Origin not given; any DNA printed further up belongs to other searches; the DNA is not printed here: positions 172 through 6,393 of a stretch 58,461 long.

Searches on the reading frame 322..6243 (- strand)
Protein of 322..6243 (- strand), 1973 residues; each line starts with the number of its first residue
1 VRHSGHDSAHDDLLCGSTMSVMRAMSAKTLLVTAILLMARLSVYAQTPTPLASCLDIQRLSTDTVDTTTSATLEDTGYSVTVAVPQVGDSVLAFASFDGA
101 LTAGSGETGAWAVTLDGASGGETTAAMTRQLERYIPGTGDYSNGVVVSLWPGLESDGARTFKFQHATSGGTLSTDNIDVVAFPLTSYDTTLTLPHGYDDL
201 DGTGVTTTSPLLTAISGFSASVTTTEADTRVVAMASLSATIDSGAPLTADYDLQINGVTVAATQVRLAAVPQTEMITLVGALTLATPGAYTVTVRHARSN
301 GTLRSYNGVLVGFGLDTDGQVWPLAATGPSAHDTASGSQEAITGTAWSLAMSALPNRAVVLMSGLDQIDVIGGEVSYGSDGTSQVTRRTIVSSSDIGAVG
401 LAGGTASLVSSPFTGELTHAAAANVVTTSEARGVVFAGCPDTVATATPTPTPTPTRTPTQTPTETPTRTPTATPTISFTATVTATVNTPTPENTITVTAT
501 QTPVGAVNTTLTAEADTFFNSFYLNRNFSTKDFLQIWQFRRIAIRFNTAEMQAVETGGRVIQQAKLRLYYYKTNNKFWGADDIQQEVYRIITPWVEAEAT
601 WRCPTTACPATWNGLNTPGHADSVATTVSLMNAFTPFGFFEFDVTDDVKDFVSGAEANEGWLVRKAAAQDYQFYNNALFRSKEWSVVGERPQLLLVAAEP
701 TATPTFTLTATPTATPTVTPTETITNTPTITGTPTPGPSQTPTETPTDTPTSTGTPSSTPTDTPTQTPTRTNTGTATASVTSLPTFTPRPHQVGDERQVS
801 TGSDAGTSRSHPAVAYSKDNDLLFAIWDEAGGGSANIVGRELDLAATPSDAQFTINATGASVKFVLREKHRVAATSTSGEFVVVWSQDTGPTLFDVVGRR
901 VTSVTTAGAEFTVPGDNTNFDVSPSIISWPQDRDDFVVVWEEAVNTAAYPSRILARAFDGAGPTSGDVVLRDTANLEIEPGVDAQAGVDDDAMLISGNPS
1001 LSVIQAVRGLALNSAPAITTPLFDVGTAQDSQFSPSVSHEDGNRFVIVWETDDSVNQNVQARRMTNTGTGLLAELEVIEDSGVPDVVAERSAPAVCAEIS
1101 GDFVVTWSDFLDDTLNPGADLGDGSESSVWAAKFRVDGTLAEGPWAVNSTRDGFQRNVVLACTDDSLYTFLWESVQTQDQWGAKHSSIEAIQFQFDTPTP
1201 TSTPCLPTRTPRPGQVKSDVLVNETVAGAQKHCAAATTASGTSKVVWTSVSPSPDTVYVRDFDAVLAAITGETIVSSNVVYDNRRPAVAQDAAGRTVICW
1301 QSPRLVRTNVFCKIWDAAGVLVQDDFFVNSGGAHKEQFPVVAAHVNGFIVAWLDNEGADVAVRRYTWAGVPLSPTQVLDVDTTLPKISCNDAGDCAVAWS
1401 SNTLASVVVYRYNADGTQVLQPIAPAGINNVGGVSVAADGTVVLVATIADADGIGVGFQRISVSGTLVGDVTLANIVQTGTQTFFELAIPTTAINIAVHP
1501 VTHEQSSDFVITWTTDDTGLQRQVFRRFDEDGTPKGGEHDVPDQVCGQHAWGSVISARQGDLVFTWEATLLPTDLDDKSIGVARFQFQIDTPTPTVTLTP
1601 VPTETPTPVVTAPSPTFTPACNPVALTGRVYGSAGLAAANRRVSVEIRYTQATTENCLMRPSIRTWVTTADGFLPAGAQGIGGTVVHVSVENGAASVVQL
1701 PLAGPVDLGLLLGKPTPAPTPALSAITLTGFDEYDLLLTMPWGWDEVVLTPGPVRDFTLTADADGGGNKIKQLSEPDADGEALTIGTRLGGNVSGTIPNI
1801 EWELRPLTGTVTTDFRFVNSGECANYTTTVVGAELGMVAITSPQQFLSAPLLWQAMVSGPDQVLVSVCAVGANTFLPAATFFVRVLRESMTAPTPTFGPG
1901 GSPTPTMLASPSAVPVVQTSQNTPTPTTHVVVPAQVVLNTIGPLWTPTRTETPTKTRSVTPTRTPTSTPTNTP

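Call 79: search_protein_families(library=phrogs, proteins=[window:322-6243:-], max_evalue=0.00001)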
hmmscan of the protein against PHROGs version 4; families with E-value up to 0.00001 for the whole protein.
window:322-6243:- (1973 aa): 1 family
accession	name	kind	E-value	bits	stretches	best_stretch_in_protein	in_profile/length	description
phrog_15511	-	unknown function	1.5e-09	38.5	1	444-515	207-276/511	-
